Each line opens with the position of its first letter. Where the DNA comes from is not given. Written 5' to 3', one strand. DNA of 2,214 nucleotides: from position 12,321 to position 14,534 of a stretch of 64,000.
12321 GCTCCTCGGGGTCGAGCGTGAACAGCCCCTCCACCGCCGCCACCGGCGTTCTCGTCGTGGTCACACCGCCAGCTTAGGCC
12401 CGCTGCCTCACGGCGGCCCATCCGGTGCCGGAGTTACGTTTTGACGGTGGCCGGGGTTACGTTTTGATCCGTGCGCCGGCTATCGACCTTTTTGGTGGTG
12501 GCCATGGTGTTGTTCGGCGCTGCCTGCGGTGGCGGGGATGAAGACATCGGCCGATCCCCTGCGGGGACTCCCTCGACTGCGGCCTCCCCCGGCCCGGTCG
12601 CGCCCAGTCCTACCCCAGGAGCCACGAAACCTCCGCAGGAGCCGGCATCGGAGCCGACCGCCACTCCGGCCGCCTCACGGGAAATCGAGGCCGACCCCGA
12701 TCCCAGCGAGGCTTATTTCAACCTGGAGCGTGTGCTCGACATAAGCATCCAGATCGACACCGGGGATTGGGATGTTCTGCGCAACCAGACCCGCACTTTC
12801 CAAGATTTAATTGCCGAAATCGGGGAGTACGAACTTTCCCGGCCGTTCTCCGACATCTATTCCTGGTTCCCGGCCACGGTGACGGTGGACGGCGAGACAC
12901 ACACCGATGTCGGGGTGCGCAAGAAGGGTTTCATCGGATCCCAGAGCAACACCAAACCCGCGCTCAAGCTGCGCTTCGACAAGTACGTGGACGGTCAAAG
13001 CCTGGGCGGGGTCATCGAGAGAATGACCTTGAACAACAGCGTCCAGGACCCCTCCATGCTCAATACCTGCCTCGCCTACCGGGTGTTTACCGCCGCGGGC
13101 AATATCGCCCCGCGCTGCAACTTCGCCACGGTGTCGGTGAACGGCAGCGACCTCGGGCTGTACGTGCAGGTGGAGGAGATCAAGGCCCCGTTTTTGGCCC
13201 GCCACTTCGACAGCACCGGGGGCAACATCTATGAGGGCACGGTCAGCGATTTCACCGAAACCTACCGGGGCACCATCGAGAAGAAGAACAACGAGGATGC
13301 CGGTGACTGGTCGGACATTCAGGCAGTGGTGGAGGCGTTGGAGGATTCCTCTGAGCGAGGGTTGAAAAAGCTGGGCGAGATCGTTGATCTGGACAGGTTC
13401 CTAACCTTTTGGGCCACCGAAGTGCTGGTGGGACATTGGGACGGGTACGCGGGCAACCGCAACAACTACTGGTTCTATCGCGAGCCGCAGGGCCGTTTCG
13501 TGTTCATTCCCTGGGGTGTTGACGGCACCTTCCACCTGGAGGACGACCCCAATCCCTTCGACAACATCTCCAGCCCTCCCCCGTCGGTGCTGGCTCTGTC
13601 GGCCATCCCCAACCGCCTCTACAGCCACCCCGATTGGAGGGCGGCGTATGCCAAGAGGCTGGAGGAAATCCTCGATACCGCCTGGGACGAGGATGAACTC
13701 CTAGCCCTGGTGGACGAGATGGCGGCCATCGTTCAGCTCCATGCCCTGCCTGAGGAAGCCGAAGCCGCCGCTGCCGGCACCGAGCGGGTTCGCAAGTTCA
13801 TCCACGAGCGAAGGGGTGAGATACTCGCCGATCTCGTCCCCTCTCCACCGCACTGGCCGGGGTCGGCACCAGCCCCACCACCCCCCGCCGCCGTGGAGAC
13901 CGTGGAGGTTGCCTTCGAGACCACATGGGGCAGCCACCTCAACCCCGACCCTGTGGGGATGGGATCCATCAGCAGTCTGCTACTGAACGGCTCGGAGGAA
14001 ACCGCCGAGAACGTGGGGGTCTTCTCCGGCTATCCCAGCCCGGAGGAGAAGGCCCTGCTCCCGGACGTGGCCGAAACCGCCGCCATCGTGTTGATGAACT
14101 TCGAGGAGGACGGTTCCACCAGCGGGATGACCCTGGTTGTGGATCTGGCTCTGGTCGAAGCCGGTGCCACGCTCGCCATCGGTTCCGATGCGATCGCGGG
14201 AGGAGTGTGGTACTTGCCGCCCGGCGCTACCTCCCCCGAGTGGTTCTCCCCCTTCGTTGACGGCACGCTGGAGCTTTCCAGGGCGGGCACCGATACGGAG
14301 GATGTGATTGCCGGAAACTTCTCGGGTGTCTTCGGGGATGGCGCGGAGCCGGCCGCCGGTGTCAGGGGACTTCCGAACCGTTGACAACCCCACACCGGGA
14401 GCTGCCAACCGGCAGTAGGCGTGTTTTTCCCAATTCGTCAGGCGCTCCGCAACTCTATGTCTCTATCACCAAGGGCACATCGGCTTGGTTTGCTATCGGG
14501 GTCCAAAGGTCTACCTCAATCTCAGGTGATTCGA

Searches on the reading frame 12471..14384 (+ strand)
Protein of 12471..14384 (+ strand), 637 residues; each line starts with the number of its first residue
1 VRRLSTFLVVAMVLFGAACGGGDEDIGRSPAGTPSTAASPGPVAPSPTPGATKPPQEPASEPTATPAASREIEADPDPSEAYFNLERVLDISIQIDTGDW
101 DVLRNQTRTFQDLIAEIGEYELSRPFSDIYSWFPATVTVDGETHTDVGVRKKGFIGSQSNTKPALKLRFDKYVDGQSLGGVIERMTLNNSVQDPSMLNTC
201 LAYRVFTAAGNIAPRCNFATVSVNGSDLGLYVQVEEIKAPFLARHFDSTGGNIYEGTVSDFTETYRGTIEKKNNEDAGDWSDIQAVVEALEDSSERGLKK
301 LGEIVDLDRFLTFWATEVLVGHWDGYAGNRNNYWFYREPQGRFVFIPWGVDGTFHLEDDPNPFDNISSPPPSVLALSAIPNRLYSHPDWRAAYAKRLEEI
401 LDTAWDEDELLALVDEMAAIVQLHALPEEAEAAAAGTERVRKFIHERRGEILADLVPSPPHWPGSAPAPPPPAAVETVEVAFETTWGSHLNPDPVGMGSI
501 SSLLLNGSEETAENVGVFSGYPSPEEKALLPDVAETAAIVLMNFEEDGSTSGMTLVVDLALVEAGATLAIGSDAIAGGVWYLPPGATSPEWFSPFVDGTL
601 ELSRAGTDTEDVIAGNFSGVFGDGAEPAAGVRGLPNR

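Call 12: search_protein_families(library=pfam, proteins=[window:12471-14384:+])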
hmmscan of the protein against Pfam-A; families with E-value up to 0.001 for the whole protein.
window:12471-14384:+ (637 aa): 1 family
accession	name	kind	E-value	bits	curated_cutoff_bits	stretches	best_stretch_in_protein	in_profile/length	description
PF08757.17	CotH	-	3.3e-45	155.4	23.8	1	152-424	4-286/322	CotH kinase protein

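Call 41: find_homologous_proteins(query=window:12471-14384:+, max_evalue=1e-30)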
Query window:12471-14384:+ (637 aa): 1094 proteins with E <= 1e-30 among 8000 candidates; the best 120 are listed.
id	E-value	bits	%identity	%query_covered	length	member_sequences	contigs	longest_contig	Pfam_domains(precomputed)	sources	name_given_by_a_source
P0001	0.0e+0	1432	100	98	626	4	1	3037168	PF08757.18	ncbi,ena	-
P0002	0.0e+0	1191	68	62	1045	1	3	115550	PF08757.18,PF00932.26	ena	-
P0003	1.6e-294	997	60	93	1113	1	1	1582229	PF08757.18,PF00932.26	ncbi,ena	-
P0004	5.7e-292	988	61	89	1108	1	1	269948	PF08757.18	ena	-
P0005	5.5e-291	985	70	89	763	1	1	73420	PF08757.18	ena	-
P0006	1.1e-289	981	61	88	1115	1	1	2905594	PF08757.18,PF00932.26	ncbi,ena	-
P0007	2.9e-289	979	61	98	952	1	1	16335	PF08757.18,PF00932.26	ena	-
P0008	3.7e-288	976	61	92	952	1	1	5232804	PF08757.18,PF00932.26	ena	-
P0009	3.1e-286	970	65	86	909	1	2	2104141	PF08757.18,PF00932.26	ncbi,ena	-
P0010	9.0e-286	968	67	86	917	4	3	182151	PF08757.18,PF00932.26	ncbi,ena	-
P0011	1.2e-285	968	67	86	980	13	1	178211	PF08757.18,PF00932.26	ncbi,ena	-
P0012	3.9e-285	966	61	97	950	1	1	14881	PF08757.18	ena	-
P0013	1.1e-284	964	67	99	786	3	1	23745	PF08757.18,PF00932.26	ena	-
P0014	1.6e-284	964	61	92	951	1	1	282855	PF08757.18,PF00932.26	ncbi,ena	-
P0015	7.7e-284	962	65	87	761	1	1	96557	PF08757.18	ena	-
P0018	2.9e-283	960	73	87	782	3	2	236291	PF08757.18,PF00932.26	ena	-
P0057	5.1e-278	942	73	87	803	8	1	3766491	PF08757.18,PF00932.26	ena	-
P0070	1.1e-276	938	65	99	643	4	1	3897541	PF08757.18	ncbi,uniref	ncbi:CotH kinase family protein [Candidatus Poriferisodalis sp.]|uniref:CotH kinase family protein n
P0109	2.6e-272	923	72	87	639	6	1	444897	PF08757.18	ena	-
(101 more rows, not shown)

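Call 44: find_encoding_contigs(protein=P0070, flank=10000, max_places=3)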
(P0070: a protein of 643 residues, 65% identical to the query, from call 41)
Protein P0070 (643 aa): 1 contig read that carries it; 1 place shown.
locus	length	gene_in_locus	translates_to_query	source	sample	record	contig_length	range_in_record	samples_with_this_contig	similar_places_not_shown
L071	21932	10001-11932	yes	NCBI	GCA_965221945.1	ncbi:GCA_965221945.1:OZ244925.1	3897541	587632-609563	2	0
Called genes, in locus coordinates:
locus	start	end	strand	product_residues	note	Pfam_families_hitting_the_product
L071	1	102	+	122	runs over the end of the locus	-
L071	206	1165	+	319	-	PF01555:N6_N4_Mtase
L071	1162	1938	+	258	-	PF17411:SmaI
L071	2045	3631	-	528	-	PF00884:Sulfatase, PF01663:Phosphodiest, PF16347:SGSH_C (weak)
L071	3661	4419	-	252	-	PF00106:adh_short, PF01370:Epimerase, PF08659:KR, PF13561:adh_short_C2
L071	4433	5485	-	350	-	PF00296:Bac_luciferase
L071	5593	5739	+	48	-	PF07927:HicA_toxin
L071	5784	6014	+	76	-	PF15919:HicB_lk_antitox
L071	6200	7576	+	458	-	PF00291:PALP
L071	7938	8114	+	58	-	PF07927:HicA_toxin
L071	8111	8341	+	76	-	PF15919:HicB_lk_antitox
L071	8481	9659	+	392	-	PF04303:PrpF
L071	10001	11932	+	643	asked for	PF08757:CotH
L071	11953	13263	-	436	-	PF00067:p450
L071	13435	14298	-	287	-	PF00561:Abhydrolase_1, PF12697:Abhydrolase_6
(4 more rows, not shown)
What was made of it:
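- Tried and rejected: Poriferisodalis relative, carries a giant FN3 gene in a partly similar cotH/RHH/amidohydrolase neighbourhood (call 44).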

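Call 45: find_encoding_contigs(protein=P0109, flank=10000, max_places=3)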
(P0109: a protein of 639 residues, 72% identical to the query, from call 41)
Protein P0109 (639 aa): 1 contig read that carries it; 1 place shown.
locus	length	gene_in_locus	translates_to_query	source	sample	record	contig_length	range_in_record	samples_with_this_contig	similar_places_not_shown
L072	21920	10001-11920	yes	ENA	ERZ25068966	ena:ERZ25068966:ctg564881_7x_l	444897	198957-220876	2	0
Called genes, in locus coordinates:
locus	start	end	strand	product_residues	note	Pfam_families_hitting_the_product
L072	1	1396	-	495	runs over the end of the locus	PF22691:Thiolase_C_1 (weak), PF18313:TLP1_add_C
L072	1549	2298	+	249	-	PF00226:DnaJ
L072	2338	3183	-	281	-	PF13468:Glyoxalase_3 (faint), PF13669:Glyoxalase_4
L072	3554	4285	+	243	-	PF01555:N6_N4_Mtase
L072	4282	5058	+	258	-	PF17411:SmaI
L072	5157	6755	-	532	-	PF00884:Sulfatase, PF01663:Phosphodiest, PF16347:SGSH_C (weak)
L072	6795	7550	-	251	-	PF00106:adh_short, PF01370:Epimerase, PF08659:KR (weak), PF13561:adh_short_C2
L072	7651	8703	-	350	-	PF00296:Bac_luciferase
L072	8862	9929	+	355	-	PF04303:PrpF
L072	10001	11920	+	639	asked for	PF08757:CotH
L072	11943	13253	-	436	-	PF00067:p450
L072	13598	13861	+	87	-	-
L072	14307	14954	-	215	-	PF00561:Abhydrolase_1, PF12697:Abhydrolase_6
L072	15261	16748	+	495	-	PF04174:CP_ATPgrasp_1, PF14403:CP_ATPgrasp_2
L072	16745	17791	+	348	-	PF04168:Alpha-E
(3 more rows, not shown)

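Call 46: find_encoding_contigs(protein=P0057, flank=10000, max_places=3)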
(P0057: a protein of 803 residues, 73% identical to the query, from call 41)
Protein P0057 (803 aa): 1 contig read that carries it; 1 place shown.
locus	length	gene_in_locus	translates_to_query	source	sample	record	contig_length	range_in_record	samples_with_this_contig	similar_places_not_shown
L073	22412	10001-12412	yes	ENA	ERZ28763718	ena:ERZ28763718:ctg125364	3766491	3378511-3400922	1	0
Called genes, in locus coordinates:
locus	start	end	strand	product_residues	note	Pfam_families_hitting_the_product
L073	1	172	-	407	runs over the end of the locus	PF00144:Beta-lactamase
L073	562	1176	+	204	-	-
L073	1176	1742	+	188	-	PF19502:DUF6036, PF08843:AbiEii (faint)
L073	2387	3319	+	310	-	PF13354:Beta-lactamase2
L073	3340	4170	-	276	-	PF09370:PEP_hydrolase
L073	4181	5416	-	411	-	PF06792:UPF0261, PF23189:UPF0261_C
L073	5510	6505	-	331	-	PF01738:DLH (weak)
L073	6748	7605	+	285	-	PF06966:DUF1295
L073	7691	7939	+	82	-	PF03591:AzlC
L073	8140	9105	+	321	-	PF13936:HTH_38, PF00665:rve (weak)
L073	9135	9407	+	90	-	-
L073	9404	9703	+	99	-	PF05437:AzlD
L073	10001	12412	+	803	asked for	PF08757:CotH, PF00932:LTD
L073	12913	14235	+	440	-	PF17900:Peptidase_M1_N, PF01433:Peptidase_M1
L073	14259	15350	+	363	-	PF12973:Cupin_7, PF07883:Cupin_2 (faint), PF12973:Cupin_7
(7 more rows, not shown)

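Call 50: find_encoding_contigs(protein=P0018, flank=10000, max_places=3)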
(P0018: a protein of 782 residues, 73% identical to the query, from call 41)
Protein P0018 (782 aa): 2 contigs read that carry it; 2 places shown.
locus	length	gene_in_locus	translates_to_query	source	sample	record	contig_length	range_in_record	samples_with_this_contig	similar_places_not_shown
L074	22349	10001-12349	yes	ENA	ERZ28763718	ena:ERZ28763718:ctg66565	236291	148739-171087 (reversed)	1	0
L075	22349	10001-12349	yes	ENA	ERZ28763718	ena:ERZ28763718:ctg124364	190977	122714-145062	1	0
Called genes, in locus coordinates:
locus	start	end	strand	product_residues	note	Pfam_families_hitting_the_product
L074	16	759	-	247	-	PF00753:Lactamase_B, PF12706:Lactamase_B_2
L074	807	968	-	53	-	PF00471:Ribosomal_L33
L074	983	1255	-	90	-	PF00830:Ribosomal_L28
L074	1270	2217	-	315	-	PF00291:PALP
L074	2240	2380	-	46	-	-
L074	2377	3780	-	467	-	PF07690:MFS_1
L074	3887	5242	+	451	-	PF01575:MaoC_dehydratas, PF00561:Abhydrolase_1, PF12146:Hydrolase_4, PF12697:Abhydrolase_6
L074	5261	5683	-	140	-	PF14464:Prok-JAB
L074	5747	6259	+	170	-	PF01668:SmpB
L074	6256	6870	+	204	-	PF04193:PQ-loop (weak)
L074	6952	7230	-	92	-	PF05016:ParE_toxin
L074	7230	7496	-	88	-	PF02604:PhdYeFM_antitox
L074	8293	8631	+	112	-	PF02452:PemK_toxin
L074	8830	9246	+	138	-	PF00578:AhpC-TSA (weak)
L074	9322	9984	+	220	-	-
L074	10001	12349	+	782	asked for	PF08757:CotH, PF00932:LTD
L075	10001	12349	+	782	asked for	PF08757:CotH, PF00932:LTD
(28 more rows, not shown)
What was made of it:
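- Gene content downstream of cotH varies among the relatives examined (calls 44-46, 50).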

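Call 64: list_cluster_members(proteins=[P0001, P0225])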
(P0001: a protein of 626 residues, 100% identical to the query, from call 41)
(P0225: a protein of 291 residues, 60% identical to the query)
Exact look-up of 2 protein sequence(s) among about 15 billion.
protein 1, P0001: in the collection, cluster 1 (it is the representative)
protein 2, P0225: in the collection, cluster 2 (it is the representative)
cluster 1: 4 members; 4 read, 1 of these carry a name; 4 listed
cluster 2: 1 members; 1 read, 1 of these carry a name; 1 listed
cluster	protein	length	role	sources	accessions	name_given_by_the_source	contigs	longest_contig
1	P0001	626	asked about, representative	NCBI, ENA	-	-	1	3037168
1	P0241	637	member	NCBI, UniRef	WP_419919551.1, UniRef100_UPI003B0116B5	CotH kinase family protein [Candidatus Poriferisocius sp.] | CotH kinase family protein n=1 Tax=Candidatus Poriferisocius sp. TaxID=3101276 ...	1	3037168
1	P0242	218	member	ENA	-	-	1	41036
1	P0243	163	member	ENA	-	-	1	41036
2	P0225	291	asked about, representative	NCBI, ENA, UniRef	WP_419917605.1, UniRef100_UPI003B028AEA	IS481 family transposase [Candidatus Poriferisocius sp.] | IS481 family transposase n=1 Tax=Candidatus Poriferisocius sp. TaxID=3101276 ...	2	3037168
